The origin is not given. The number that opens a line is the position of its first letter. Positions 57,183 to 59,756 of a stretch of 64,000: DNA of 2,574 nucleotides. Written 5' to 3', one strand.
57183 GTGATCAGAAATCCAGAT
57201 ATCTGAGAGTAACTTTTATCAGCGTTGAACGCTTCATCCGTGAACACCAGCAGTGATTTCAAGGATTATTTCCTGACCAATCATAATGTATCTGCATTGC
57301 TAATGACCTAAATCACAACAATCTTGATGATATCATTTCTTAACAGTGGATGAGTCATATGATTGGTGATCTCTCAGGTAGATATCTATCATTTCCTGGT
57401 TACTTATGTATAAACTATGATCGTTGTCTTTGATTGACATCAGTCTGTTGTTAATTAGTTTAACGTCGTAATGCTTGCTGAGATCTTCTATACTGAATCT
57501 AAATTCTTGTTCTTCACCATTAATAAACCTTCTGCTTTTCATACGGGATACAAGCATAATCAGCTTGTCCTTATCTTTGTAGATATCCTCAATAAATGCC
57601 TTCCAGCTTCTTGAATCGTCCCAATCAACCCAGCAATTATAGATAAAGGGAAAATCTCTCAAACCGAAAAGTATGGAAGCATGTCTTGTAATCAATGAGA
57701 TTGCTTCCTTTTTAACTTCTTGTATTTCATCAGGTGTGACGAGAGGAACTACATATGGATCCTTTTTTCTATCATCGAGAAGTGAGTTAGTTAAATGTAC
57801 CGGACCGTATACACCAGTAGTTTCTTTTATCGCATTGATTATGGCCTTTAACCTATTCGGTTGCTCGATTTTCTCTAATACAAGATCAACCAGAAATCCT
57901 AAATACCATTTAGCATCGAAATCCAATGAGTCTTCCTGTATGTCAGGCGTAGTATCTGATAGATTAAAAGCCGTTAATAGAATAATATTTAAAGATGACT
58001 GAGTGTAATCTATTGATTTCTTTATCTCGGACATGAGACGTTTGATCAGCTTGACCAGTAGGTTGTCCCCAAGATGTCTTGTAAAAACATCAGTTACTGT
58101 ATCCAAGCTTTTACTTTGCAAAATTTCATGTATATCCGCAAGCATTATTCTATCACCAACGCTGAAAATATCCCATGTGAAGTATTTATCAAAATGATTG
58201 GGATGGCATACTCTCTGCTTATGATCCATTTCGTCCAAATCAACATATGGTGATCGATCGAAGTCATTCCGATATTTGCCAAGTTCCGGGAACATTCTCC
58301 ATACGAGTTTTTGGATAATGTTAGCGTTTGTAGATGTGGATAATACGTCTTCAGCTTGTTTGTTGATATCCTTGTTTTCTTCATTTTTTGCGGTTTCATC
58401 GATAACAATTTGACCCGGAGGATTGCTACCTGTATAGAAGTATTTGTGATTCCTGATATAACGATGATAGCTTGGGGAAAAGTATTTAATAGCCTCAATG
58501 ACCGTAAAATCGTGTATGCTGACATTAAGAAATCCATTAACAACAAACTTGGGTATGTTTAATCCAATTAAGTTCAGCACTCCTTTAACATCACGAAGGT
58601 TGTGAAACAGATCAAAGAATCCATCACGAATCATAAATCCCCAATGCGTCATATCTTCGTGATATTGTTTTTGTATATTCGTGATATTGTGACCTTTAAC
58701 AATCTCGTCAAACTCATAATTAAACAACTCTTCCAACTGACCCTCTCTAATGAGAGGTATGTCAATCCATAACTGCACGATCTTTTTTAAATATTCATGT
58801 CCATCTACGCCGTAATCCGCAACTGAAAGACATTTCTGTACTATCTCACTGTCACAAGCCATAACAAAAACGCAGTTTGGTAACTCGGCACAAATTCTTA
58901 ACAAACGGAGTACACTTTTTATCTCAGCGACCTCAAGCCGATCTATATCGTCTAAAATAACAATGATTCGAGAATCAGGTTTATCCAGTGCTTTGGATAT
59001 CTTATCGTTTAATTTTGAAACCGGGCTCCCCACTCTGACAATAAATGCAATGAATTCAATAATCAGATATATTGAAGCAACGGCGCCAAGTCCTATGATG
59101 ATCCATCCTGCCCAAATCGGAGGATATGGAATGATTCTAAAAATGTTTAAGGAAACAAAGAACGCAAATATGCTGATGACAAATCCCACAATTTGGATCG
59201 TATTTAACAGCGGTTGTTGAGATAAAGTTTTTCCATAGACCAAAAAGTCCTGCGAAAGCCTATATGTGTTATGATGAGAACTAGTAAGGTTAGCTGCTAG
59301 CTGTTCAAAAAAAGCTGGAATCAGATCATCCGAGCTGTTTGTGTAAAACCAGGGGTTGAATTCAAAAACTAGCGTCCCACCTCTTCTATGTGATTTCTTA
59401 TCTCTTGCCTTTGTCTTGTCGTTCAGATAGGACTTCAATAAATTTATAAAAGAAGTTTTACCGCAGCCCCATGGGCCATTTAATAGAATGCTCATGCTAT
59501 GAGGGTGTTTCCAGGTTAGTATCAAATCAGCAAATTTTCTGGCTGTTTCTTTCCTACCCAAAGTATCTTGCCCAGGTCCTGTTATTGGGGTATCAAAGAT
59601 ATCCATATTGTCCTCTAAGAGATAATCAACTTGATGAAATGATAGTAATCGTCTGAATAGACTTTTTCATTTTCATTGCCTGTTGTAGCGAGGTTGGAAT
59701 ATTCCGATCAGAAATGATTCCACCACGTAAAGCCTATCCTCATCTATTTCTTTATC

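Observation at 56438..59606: KAP-family membrane NTPase + DUF3800-like gene pair in AT-rich cargo DNA: candidate uncharacterised defence cassette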

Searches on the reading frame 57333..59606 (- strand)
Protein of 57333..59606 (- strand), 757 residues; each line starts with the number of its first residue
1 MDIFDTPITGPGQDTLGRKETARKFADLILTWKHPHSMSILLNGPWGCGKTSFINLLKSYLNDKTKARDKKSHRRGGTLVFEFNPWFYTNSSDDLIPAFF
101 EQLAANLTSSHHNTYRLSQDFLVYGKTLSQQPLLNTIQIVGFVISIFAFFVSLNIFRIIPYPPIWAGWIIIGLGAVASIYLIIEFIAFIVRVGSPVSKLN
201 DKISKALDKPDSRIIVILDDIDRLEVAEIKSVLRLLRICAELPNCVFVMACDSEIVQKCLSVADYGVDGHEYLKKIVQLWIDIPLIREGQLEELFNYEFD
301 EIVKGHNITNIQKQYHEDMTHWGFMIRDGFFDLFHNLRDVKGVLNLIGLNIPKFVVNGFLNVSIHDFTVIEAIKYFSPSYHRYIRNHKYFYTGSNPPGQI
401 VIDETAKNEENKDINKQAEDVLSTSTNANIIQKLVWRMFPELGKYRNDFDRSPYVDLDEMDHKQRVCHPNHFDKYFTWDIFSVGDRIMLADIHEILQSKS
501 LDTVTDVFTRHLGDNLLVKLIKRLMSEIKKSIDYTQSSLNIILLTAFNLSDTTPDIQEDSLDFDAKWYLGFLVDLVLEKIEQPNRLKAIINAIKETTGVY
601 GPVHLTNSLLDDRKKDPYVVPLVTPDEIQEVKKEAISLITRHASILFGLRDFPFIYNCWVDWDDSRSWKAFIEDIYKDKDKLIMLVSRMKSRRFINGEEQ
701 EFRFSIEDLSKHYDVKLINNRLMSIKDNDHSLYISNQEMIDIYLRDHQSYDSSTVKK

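Call 3: search_protein_families(library=pfam, proteins=[window:57333-59606:-], max_evalue=0.01)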
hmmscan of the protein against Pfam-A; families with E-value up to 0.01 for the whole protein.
window:57333-59606:- (757 aa): 5 families
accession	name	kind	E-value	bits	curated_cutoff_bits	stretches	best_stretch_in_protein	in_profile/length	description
PF07693.20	KAP_NTPase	-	1.7e-38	133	20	1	18-347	1-286/293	KAP family P-loop domain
PF13401.12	AAA_22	-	3e-05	24.8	27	0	38-122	6-76/130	AAA domain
PF13191.12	AAA_16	-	0.00018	22.5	32.6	1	17-237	4-157/167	AAA ATPase domain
PF03295.19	Pox_TAA1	-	0.00085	19.6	27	1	577-606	20-49/63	Poxvirus trans-activator protein A1 C-terminal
PF00004.35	AAA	-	0.0015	19.4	21.2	0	40-62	1-23/131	ATPase family associated with various cellular activities (AAA)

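Call 4: search_protein_families(library=padloc, proteins=[window:57333-59606:-], max_evalue=0.01)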
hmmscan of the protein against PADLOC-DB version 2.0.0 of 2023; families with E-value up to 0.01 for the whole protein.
window:57333-59606:- (757 aa): 7 families
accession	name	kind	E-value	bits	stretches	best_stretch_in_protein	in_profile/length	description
PDLC02361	PifA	-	6.9e-64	214.6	1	4-731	7-705/720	PifA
PDLC04959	PDC-S20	-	3.6e-13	47.9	2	13-111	18-101/464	-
PDLC02210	QatA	-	1.7e-11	41.3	2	200-286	191-280/593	-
PDLC04957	PDC-S20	-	5.4e-11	40.6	2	211-300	181-269/446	-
PDLC04958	PDC-S20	-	2e-07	28.7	2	13-107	3-86/458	-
PDLC05031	PDC-S49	-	4.9e-05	20.4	1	25-64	12-51/624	-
PDLC02209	QatA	-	0.00011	18.9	0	21-108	18-92/646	-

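Call 5: search_protein_families(library=ncbifam, proteins=[window:57333-59606:-], max_evalue=0.01)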
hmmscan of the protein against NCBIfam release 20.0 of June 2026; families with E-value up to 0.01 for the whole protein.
window:57333-59606:- (757 aa): 4 families
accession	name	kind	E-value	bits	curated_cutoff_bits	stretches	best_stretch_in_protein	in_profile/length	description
NF041923.1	QatA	equivalog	7.5e-08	31.5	600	1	14-114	11-98/628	Qat anti-phage system ATPase QatA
TIGR02928.1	TIGR02928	subfamily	8.8e-06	24.8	181.3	0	191-238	108-156/366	orc1/cdc6 family replication initiation protein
NF001625.0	PRK00411.1-3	equivalog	0.0018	17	501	0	189-244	124-180/415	ORC1-type DNA replication protein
NF001624.0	PRK00411.1-2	subfamily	0.0059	15.5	354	0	192-245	115-170/374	ORC1-type DNA replication protein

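Call 10: find_homologous_proteins(query=window:57333-59606:-)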
Query window:57333-59606:- (757 aa): 99 proteins with E <= 0.001 among 7870 candidates.
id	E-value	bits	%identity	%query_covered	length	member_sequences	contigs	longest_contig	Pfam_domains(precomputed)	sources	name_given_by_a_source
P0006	0.0e+0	1740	100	100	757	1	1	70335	PF07693.21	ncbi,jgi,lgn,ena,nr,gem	ncbi:MAG: hypothetical protein LHW45_05085 [Candidatus Cloacimonetes bacterium]|nr:hypothetical prot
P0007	0.0e+0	1343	78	100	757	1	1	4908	PF07693.21,PF13401.13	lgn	-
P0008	4.2e-43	166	26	81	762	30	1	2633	PF07693.21,PF13401.13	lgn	-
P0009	1.6e-42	164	25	92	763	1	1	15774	PF07693.21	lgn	-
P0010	2.9e-42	163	23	91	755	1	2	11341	PF07693.21,PF13401.13,PF13191.13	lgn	-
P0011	3.4e-42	163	25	98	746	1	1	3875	PF07693.21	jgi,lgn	-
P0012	3.0e-41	160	25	85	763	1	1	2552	PF07693.21,PF24883.3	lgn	-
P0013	9.1e-41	158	23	98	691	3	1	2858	PF07693.21,PF13401.13,PF13191.13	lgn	-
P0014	1.1e-40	158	25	85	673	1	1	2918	PF07693.21,PF00004.36,PF13401.13,PF01637.25,PF13191.13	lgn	-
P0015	2.3e-39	153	25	65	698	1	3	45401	PF07693.21,PF13401.13,PF13191.13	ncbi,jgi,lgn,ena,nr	ncbi:MAG TPA: P-loop NTPase fold protein [Ktedonobacteraceae bacterium]|nr:P-loop NTPase fold protei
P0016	3.1e-39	153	26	89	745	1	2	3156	PF07693.21,PF13401.13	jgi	-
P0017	5.6e-39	152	24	96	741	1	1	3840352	PF07693.21,PF13401.13,PF13191.13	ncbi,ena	-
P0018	5.3e-38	149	26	92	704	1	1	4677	PF07693.21,PF13401.13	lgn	-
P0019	6.0e-38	149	25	98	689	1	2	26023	PF07693.21,PF13401.13,PF13191.13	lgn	-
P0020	1.2e-36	144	23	92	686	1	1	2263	PF07693.21,PF13401.13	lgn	-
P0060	3.8e-29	120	27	62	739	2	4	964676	PF07693.21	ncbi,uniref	ncbi:P-loop NTPase fold protein [Halobacteriovorax sp. RT-1-4]|uniref:KAP family P-loop NTPase fold 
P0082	9.5e-24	102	26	69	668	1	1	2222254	PF07693.21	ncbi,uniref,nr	ncbi:KAP family P-loop NTPase fold protein [Actinobacillus equuli]|uniref:KAP family P-loop NTPase f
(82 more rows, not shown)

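Call 14: find_encoding_contigs(protein=P0007, flank=5000, max_places=3)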
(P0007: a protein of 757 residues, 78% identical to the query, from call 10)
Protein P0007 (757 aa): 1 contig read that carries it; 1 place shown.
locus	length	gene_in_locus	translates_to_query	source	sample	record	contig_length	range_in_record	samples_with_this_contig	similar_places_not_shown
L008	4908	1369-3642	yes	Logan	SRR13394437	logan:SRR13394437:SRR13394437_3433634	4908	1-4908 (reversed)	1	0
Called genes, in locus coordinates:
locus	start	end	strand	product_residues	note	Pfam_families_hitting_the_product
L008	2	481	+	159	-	?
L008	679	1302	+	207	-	-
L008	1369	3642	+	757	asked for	PF07693:KAP_NTPase, PF13401:AAA_22 (faint)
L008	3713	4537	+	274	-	-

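Call 20: search_protein_families(library=phrogs, proteins=[window:57333-59606:-], max_evalue=0.1)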
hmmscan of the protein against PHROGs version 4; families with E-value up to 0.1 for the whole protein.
window:57333-59606:- (757 aa): 4 families
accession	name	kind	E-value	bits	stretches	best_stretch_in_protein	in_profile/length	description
phrog_8614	-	unknown function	1.8e-18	67.8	2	198-343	187-333/489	-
phrog_761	-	other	0.00055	20.7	1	37-64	19-46/362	thymidylate kinase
phrog_5846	-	DNA, RNA and nucleotide metabolism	0.0039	17.5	1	37-68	38-69/380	clamp loader of DNA polymerase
phrog_7485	-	unknown function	0.014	15.3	0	35-63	225-253/430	-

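Call 38: search_dna_similar(query=window:57333-59606:-, collection=plasmids, mode=protein, max_rows=25, rows=spread)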
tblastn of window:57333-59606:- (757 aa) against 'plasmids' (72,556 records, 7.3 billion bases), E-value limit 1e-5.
Records with a match: 45; places in all: 45; records where one place covers at least 80% of the query: 6.
Best place of each record, by identity: <60% 45.
By first word of the organism name: Bacillus 17; Rhizobium 5; Xanthomonas 3; Trichormus 2; Ralstonia 2; Vibrio 2; Hymenobacter 2; Achromobacter 1; Nostoc 1; Salimicrobium 1; and 9 more.
By predicted mobility (MOB-suite, as given by PLSDB): non-mobilizable 31; conjugative 10; mobilizable 4.
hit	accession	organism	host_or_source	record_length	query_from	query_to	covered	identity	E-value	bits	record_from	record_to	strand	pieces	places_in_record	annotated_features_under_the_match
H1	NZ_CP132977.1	Achromobacter seleniivolatilans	cell culture,seleniferous soil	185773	5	708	93%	23.3%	8e-28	128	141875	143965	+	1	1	P-loop NTPase fold protein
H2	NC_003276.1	Nostoc sp. PCC 7120 = FACHB-418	-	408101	5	687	90%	23.6%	3e-26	123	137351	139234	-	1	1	KAP family P-loop domain protein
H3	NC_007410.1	Trichormus variabilis ATCC 29413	-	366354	5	687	90%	23.5%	4e-26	123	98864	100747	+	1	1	KAP family P-loop domain protein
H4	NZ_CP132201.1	Bacillus thuringiensis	Coprinus comatus,whole organism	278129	1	714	78%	23.3%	6e-12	136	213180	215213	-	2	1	KAP family NTPase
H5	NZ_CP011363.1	Salimicrobium jeotgali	-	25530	4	520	68%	25.8%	4e-21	107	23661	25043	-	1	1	KAP family NTPase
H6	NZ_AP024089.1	Vibrio nigripulchritudo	-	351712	5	509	67%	25.7%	8e-22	109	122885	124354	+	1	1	P-loop NTPase fold protein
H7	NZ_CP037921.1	Hymenobacter radiodurans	single cell,soil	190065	5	531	70%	23.0%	1e-21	108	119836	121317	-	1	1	P-loop NTPase fold protein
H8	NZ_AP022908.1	Bacillus cereus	-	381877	5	480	63%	25.4%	3e-18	98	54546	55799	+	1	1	P-loop NTPase fold protein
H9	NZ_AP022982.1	Bacillus cereus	-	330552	5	480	63%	25.4%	4e-18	97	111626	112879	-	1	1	P-loop NTPase fold protein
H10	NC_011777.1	Bacillus cereus AH820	-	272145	5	480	63%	24.7%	2e-17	95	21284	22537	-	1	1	P-loop NTPase fold protein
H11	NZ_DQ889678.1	Bacillus cereus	-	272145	5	480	63%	24.7%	2e-17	95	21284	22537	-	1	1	P-loop NTPase fold protein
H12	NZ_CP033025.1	Agrobacterium fabrum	Prunus sp.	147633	5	484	63%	24.2%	4e-18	97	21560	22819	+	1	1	P-loop NTPase fold protein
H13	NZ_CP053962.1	Bacillus cereus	-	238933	5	480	63%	24.3%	4e-14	84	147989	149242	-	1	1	P-loop NTPase fold protein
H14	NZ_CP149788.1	Haloterrigena sp. KLK7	cell culture,salt lake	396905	5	476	62%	24.3%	7e-23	112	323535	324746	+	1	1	KAP family NTPase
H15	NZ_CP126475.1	Bacillus thuringiensis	mixed culture,termite gut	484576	5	478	63%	23.0%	8e-14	84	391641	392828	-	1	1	P-loop NTPase fold protein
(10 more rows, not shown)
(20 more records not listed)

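Call 42: search_protein_families(library=padloc, proteins=[P0009, P0010, P0015, P0017, P0060, P0082], max_evalue=0.001)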
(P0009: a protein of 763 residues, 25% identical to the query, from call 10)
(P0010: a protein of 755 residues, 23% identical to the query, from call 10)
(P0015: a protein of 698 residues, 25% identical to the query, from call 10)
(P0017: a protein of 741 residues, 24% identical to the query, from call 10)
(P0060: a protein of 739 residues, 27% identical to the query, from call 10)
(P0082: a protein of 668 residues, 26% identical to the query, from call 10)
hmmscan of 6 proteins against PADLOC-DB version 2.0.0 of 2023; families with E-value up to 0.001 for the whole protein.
P0009 (763 aa): 3 families
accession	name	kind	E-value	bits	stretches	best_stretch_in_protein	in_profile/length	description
PDLC02361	PifA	-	1.5e-72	243.3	1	11-742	5-718/720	PifA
PDLC02209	QatA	-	1.5e-07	28.4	1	23-131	11-118/646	-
PDLC02210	QatA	-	1.7e-06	24.8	1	46-294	32-280/593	-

P0010 (755 aa): 7 families
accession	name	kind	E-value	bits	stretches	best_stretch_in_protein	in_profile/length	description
PDLC02361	PifA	-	2.3e-80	269.1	1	8-721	5-702/720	PifA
PDLC04959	PDC-S20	-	2.3e-16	58.4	1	19-387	18-360/464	-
PDLC02210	QatA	-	1.4e-11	41.7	1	45-289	34-280/593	-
PDLC02209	QatA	-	3.7e-10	37.1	1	39-289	29-284/646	-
PDLC04957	PDC-S20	-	1.1e-06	26.5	0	200-281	168-250/446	-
PDLC04956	PDC-S20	-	1.3e-06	26.1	1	181-353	147-323/450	-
PDLC04958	PDC-S20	-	0.00036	18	0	19-99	3-82/458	-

P0015 (698 aa): 8 families
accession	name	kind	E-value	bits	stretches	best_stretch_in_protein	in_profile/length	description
PDLC02361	PifA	-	4.5e-91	304.5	1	3-681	7-707/720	PifA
PDLC04959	PDC-S20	-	3.2e-24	84.3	1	11-336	17-366/464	-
PDLC02209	QatA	-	1.4e-13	48.4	1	12-118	10-111/646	-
PDLC04957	PDC-S20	-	4.8e-13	47.4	2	143-235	162-256/446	-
PDLC04958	PDC-S20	-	1.5e-11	42.3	1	12-118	3-112/458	-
PDLC02210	QatA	-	4.7e-09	33.3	2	37-98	33-96/593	-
PDLC04956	PDC-S20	-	3.8e-07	27.9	1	10-119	9-119/450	-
PDLC04140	mad8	-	0.0003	18.4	0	39-177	30-203/314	mads_8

P0017 (741 aa): 7 families
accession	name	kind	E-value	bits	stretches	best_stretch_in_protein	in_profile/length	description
PDLC02361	PifA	-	2.7e-82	275.5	1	7-705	2-703/720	PifA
PDLC04959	PDC-S20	-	1.6e-15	55.6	1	21-365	18-360/464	-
PDLC02210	QatA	-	8e-12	42.4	1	47-268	34-281/593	-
PDLC02209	QatA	-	1.3e-09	35.3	1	22-91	11-77/646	-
PDLC04956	PDC-S20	-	1.8e-08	32.2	1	51-266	39-254/450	-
PDLC04957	PDC-S20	-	5.5e-08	30.7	1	19-86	3-76/446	-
PDLC04958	PDC-S20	-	1.5e-05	22.5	1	21-206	3-185/458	-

P0060 (739 aa): 3 families
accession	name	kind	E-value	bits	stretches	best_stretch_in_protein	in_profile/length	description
PDLC02361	PifA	-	9.6e-79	263.8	1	12-720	9-704/720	PifA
PDLC02209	QatA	-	6.2e-09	33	1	20-232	11-216/646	-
PDLC02210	QatA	-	4.6e-07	26.7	1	20-84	10-72/593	-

P0082 (668 aa): 5 families
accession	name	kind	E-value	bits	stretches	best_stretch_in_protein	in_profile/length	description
PDLC02361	PifA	-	4.7e-65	218.5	1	3-317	5-343/720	PifA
PDLC04959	PDC-S20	-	1e-15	56.3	1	12-376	16-411/464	-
PDLC02210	QatA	-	1.4e-14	51.6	2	139-236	179-281/593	-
PDLC02209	QatA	-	5.3e-12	43.2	1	11-78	7-75/646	-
PDLC04958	PDC-S20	-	6.9e-05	20.3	1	34-104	24-96/458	-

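Call 53: find_related_loci(query=A5, collection=genome_contigs, flank=6000)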
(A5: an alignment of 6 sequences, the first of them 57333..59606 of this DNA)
Query A5 (757 aa) in genome_contigs; peptide patterns used: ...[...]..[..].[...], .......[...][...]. (x = any residue, [..] = any of these).
600 stretches matched a pattern (row limit reached: there are more); 515 encode a relative of the query (tblastn E <= 1e-3); the best 80 are kept; 80 distinct loci.
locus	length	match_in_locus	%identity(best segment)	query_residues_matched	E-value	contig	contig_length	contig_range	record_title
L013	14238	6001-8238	25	3-754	2e-59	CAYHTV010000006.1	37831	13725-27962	MAG TPA_asm: uncultured Planctomycetales bacterium isolate ERP119705_co15_632 genome assembly, contig: NODE_792_length_3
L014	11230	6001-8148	26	5-729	7e-59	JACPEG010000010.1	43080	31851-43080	MAG: Betaproteobacteria bacterium isolate NC_groundwater_329_Ag_B-0.1um_65_19 GD18-4_B1_scaffold_151581, whole genome sh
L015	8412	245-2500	26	1-748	2e-67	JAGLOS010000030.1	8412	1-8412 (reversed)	MAG: Candidatus Paceibacterota bacterium isolate RS_7_45 ROV157_7.bin.45.fa_30, whole genome shotgun sequence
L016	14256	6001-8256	22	1-747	4e-51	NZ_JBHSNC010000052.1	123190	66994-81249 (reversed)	Cohnella yongneupensis strain KACC 11768 platanus_K_default_52, whole genome shotgun sequence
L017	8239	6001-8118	24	5-744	5e-47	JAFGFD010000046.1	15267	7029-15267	MAG: Candidatus Omnitrophota bacterium isolate Zod_Metabat.1290 k87_3994623, whole genome shotgun sequence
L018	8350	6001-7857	26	5-682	3e-45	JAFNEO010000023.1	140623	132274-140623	MAG: Candidatus Aminicenantes bacterium isolate bin_1 PROKKA_contig000023, whole genome shotgun sequence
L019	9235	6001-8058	24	1-743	4e-45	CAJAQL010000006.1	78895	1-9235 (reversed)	MAG: uncultured Parcubacteria group bacterium isolate B-4_bin-014 genome assembly, contig: bin-014:06/38, whole genome s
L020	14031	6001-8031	24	5-699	2e-44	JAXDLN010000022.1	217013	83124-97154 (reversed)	MAG: Chloroflexota bacterium isolate BP_619 scaffold_3809001, whole genome shotgun sequence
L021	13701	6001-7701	27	3-639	1e-43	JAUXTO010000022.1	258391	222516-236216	MAG: Candidatus Gottesmanbacteria bacterium isolate C13_maxbin.100 C13_k141_317428, whole genome shotgun sequence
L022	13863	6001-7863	25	3-687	1e-43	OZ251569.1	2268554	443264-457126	MAG: Thermodesulfobacteriota bacterium isolate 35404873-1dcd-4dbd-b155-cc8a8283caff genome assembly, chromosome: 1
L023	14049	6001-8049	24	5-698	4e-43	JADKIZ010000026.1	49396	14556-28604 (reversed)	MAG: Flavobacteriales bacterium isolate Skiv_18-Q3-R9-52_MAXAC.254 tig00039762-10-492550, whole genome shotgun sequence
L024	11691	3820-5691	24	1-692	7e-43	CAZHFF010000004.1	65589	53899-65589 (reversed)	MAG TPA_asm: uncultured Candidatus Saccharibacteria bacterium isolate SRP193661_co2_156 genome assembly, contig: NODE_42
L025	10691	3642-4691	28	5-413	3e-42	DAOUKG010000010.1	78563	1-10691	MAG TPA_asm: Dehalococcoidia bacterium isolate S5_317 k113_620164, whole genome shotgun sequence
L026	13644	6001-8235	23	5-745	2e-42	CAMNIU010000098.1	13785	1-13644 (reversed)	MAG: uncultured Treponema sp. isolate SRR873599_bin.14_metaWRAP_v1.3_MAG genome assembly, contig: ERZ1756080.1270073, wh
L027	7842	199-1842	24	5-598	6e-42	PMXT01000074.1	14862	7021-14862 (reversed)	MAG: Actinomycetota bacterium isolate fen_544 73.20110800_E1D.61_contig_11664, whole genome shotgun sequence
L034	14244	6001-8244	23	5-748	1e-40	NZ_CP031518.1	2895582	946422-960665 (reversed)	Treponema ruminis strain RU1 chromosome, complete genome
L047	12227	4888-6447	25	5-593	2e-38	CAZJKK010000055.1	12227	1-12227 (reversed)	MAG TPA_asm: uncultured Clostridia bacterium isolate SRP263991_co7_562 genome assembly, contig: NODE_10104_length_12227_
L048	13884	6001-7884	23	5-687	2e-38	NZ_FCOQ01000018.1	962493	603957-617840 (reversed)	Paenibacillus phocaensis strain mt24, whole genome shotgun sequence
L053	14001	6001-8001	26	5-688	6e-38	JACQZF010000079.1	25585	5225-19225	MAG: Nitrospirae bacterium isolate NC_groundwater_1560_Pr4_S-0.65um_46_16 SR1-18-Sp65_coassembly_scaffold_413874, whole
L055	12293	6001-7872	23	1-686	2e-37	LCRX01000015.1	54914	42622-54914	MAG: Candidatus Magasanikbacteria bacterium GW2011_GWA2_56_11 UY92_C0015, whole genome shotgun sequence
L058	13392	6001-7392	27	5-524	8e-37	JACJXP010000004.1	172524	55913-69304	MAG: Chitinophagales bacterium isolate HK-STAS-BACT-15 HK-STAS-BACT-15_4, whole genome shotgun sequence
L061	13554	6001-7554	24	5-593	3e-36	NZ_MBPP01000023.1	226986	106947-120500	Marinobacter sp. AC-23 IonXpress_010_rawlib.basecaller_c3, whole genome shotgun sequence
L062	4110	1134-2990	24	5-685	2e-36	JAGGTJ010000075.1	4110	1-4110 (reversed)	MAG: Deltaproteobacteria bacterium isolate AUK045 PB_MANV_045_c_000000001450, whole genome shotgun sequence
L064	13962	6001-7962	24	5-689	3e-36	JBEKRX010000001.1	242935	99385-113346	MAG: Verrucomicrobiota bacterium isolate SPRUCE 520 SPRUCE_520_1, whole genome shotgun sequence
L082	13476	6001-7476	26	5-503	2e-34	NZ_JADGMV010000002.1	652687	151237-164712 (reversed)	Psychrobacter sp. NG25 G-2-5_scaffold2, whole genome shotgun sequence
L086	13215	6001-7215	27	5-443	4e-34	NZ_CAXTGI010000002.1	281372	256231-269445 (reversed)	Collinsella aerofaciens isolate CC01028 CC01028_2_NODE_2_length_281372_cov_152.390071, whole genome shotgun sequence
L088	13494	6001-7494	24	5-580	3e-34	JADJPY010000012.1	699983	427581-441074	MAG: Ramlibacter sp. isolate Fred_18-Q3-R57-64_BATAC.8 tig00352024-10-7011620, whole genome shotgun sequence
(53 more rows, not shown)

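Call 59: search_protein_families(library=pfam, proteins=[L053:8286-9104:+, L026:8388-9173:+, L061:4978-5799:+, L088:10225-10764:-, L058:8290-9093:+, L062:174-1001:+, L021:4820-5980:+, L055:8058-8630:+, L047:4026-4634:+, L086:5046-5807:+], max_evalue=0.01)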
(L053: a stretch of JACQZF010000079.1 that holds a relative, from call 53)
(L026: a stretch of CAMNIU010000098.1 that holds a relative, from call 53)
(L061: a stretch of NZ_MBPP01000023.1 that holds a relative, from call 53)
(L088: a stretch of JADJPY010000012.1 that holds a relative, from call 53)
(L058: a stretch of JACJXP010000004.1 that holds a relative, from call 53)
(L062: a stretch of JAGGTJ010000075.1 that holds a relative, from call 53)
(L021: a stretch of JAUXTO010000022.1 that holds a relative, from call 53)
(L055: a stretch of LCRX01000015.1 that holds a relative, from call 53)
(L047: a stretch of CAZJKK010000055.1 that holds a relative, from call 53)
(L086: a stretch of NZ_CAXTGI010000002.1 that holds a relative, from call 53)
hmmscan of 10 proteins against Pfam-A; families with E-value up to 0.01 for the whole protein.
L053:8286-9104:+ (272 aa): 1 family
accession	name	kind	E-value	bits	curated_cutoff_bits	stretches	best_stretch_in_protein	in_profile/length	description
PF12686.12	DUF3800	-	2.5e-15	57.9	21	1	13-212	2-148/149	Protein of unknown function (DUF3800)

L026:8388-9173:+ (261 aa): 1 family
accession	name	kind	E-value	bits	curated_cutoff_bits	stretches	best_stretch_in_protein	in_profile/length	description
PF12686.12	DUF3800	-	4.5e-07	31.1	21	1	10-214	1-149/149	Protein of unknown function (DUF3800)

L061:4978-5799:+ (273 aa): 1 family
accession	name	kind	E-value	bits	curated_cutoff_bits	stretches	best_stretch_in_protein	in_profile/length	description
PF12686.12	DUF3800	-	6.7e-05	24.1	21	1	4-195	2-145/149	Protein of unknown function (DUF3800)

L088:10225-10764:- (179 aa): 0 families

L058:8290-9093:+ (267 aa): 1 family
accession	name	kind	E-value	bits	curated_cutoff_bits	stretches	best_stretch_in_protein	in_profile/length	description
PF03734.19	YkuD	-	6.6e-15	56.4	23.4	1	140-251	4-139/146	L,D-transpeptidase catalytic domain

L062:174-1001:+ (275 aa): 2 families
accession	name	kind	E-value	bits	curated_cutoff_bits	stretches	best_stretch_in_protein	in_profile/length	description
PF20247.3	DUF6602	-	9.6e-20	70.9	27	1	30-126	10-103/104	Domain of unknown function (DUF6602)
PF17490.7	Tnp_22_dsRBD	-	0.007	16.8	22.2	0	21-56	25-60/65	L1 transposable element dsRBD-like domain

L021:4820-5980:+ (386 aa): 0 families

L055:8058-8630:+ (190 aa): 0 families

L047:4026-4634:+ (202 aa): 0 families

L086:5046-5807:+ (253 aa): 1 family
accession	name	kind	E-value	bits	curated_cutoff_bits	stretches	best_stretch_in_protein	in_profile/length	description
PF10137.14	CAP12-PCTIR_TIR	-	4.7e-36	123.8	24.7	1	112-228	1-117/119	CAP12/Pycsar effector protein, TIR domain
